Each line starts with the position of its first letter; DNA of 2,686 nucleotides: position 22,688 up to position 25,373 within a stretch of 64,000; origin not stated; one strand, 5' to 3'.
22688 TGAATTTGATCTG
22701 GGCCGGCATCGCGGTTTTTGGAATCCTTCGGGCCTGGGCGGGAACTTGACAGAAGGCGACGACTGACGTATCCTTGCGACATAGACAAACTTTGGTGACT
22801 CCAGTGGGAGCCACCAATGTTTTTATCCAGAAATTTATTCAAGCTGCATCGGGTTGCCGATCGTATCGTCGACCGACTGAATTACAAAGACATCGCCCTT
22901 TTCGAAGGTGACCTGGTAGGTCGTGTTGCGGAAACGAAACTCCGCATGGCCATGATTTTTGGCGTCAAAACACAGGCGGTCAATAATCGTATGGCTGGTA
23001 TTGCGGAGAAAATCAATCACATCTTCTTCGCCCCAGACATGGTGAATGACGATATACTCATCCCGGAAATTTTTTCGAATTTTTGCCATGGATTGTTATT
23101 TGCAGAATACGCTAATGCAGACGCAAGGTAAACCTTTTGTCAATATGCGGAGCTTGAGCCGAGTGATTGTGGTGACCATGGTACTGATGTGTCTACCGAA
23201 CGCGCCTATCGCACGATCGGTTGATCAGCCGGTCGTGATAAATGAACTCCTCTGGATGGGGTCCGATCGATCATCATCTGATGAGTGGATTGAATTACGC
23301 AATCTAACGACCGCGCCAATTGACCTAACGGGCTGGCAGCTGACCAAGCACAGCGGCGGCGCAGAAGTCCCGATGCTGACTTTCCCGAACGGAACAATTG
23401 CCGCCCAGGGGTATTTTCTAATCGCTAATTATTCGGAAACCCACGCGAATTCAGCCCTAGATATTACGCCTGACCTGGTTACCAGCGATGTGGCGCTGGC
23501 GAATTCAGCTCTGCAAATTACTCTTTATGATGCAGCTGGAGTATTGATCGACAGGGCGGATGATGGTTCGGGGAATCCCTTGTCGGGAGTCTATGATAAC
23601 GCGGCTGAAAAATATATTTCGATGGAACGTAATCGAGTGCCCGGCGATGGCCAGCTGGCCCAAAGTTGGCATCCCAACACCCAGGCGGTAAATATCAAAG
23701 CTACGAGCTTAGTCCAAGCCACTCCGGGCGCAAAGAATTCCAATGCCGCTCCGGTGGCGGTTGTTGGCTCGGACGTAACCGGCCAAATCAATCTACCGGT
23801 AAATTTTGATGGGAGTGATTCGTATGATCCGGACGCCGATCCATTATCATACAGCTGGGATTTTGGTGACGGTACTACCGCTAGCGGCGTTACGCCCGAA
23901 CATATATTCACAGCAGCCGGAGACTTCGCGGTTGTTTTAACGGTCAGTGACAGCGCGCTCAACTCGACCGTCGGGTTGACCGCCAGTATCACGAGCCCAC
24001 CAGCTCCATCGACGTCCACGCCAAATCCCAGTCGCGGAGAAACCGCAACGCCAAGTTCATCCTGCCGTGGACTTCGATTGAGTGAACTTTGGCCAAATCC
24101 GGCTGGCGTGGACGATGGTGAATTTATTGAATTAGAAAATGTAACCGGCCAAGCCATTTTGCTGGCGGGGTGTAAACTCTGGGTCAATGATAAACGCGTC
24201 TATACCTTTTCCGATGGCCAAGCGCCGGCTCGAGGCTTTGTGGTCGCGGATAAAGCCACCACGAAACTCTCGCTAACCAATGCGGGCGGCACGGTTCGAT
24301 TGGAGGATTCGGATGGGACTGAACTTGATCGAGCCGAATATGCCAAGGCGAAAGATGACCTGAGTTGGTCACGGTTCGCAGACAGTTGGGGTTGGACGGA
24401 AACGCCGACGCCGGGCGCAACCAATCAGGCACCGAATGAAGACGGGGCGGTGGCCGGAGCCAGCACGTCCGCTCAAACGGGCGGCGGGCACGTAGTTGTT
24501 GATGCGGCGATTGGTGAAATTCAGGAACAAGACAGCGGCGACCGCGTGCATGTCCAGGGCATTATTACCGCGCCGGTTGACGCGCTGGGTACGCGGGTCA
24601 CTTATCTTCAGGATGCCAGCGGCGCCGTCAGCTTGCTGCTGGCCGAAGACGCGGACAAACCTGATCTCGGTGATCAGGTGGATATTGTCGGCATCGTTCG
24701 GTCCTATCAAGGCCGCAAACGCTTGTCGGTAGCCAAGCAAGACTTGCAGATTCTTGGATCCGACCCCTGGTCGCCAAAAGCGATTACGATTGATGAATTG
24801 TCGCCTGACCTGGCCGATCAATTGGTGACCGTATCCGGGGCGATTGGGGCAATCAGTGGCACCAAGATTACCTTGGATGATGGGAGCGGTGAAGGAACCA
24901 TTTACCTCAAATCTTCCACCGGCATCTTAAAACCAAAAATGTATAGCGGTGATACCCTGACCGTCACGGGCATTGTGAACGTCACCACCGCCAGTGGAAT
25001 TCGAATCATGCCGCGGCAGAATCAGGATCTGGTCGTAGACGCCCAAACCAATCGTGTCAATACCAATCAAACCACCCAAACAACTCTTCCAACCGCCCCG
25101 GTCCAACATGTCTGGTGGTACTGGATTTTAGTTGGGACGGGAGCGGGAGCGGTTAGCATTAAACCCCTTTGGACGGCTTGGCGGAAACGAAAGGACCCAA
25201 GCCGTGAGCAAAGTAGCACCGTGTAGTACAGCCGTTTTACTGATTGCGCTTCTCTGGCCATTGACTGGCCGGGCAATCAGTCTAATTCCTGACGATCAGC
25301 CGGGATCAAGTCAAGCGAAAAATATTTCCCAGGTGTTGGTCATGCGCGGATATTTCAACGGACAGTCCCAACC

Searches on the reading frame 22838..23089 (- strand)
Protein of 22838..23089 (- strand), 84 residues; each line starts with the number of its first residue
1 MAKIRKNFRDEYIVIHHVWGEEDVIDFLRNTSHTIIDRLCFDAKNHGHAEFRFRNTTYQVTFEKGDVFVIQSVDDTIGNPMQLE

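Call 13: search_protein_families(library=pfam, proteins=[window:22838-23089:-], max_evalue=1)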
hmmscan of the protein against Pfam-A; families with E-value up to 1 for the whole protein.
window:22838-23089:- (84 aa): 0 families

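Call 14: search_protein_families(library=ncbifam, proteins=[window:22838-23089:-], max_evalue=1)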
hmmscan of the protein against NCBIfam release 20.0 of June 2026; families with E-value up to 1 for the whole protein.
window:22838-23089:- (84 aa): 0 families

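Call 60: find_encoding_contigs(protein=window:22838-23089:-, flank=3000, max_places=2)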
Protein window:22838-23089:- (84 aa): no gene with exactly this product is on record in the collection.

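Call 95: search_protein_families(library=padloc, proteins=[window:22838-23089:-], max_evalue=1)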
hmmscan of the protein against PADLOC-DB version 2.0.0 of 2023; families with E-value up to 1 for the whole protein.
window:22838-23089:- (84 aa): 0 families

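Call 96: search_protein_families(library=phrogs, proteins=[window:22838-23089:-], max_evalue=1)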
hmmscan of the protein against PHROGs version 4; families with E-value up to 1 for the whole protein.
window:22838-23089:- (84 aa): 1 family
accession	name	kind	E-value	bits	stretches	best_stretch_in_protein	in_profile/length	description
phrog_24086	-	unknown function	0.19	13.1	1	14-39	14-38/58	-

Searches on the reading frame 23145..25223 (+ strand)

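Call 93: search_protein_families(library=pfam, proteins=[window:23145-25223:+], max_evalue=0.01)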
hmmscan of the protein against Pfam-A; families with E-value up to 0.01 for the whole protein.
window:23145-25223:+ (693 aa): 4 families
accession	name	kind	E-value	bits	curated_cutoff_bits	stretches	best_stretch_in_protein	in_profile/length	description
PF00932.25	LTD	-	1e-29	103.5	34.3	2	28-138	6-105/109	Lamin Tail Domain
PF18911.6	PKD_4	-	6.7e-23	81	27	1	200-275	1-76/85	PKD domain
PF00801.26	PKD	-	1.2e-12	48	23.5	1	206-278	4-76/80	PKD domain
PF01336.31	tRNA_anti-codon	-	0.00018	21.8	27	0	489-529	23-69/75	OB-fold nucleic acid binding domain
